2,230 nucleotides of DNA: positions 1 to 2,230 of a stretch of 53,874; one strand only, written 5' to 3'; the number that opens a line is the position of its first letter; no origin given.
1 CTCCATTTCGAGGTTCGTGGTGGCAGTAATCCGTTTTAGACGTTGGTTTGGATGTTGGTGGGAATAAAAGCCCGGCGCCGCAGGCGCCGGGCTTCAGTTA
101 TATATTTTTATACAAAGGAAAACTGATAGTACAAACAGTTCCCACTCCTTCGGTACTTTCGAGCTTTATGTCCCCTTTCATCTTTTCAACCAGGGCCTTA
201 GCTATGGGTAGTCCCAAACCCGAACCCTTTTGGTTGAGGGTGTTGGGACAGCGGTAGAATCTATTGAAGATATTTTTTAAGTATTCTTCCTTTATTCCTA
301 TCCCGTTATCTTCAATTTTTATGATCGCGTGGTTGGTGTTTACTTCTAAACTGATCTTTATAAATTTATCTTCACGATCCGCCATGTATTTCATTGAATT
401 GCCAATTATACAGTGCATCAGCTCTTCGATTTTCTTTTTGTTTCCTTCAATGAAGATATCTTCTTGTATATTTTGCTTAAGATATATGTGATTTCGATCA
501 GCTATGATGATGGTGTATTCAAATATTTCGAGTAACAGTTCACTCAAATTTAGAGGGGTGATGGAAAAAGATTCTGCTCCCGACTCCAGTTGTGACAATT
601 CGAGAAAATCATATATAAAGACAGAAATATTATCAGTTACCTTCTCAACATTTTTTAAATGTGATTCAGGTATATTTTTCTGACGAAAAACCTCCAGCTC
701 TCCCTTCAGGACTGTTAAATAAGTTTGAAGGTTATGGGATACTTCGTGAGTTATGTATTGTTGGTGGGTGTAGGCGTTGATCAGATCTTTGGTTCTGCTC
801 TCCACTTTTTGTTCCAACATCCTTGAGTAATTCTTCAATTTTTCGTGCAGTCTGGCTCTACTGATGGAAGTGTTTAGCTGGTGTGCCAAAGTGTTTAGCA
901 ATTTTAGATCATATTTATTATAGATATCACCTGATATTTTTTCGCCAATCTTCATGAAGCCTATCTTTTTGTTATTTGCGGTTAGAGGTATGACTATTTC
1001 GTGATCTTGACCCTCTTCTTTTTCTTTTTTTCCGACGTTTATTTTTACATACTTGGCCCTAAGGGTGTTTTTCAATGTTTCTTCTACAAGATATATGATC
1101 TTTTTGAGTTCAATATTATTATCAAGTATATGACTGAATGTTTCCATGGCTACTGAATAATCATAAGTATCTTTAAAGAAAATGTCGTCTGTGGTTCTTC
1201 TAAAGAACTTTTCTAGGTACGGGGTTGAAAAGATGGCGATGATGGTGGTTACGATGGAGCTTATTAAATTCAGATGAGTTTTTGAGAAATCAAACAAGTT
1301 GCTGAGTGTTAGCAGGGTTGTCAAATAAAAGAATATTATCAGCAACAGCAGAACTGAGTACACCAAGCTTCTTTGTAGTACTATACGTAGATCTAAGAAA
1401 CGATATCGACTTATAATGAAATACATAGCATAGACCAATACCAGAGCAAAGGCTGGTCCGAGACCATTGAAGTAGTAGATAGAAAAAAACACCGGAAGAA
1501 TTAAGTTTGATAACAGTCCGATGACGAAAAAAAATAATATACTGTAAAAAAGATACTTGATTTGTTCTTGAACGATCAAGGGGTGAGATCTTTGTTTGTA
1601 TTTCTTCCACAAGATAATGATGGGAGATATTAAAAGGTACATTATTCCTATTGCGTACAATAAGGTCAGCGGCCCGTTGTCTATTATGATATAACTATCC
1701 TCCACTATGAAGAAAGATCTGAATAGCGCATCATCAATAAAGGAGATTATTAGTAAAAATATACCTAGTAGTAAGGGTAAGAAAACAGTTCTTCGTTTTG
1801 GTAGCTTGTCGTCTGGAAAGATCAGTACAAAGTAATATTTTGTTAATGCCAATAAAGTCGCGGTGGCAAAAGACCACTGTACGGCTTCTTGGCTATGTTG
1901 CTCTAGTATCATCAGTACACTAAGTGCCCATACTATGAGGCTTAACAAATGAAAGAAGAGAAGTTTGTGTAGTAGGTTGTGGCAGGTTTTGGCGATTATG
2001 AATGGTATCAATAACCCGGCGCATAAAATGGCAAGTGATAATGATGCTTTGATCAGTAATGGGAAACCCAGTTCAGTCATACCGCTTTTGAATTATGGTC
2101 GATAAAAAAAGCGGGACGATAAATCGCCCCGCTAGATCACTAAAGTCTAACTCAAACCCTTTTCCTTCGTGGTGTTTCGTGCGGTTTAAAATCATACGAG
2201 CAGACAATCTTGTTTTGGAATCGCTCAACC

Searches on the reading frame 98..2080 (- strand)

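Call 10: search_protein_families(library=pfam, proteins=[window:98-2080:-], max_evalue=0.001)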
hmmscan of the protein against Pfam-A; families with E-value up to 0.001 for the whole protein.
window:98-2080:- (660 aa): 4 families
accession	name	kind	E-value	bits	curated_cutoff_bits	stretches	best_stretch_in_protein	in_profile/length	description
PF02518.31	HATPase_c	-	1.1e-22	81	26.4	1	548-657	3-110/111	Histidine kinase-, DNA gyrase B-, and HSP90-like ATPase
PF00512.31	HisKA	-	6.9e-05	23.3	26.9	0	445-501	7-66/66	His Kinase A (phospho-acceptor) domain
PF13492.12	GAF_3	-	0.00017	22.5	27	1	353-408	75-129/129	GAF domain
PF13589.12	HATPase_c_3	-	0.00052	20.5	25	0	559-608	11-56/137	Histidine kinase-, DNA gyrase B-, and HSP90-like ATPase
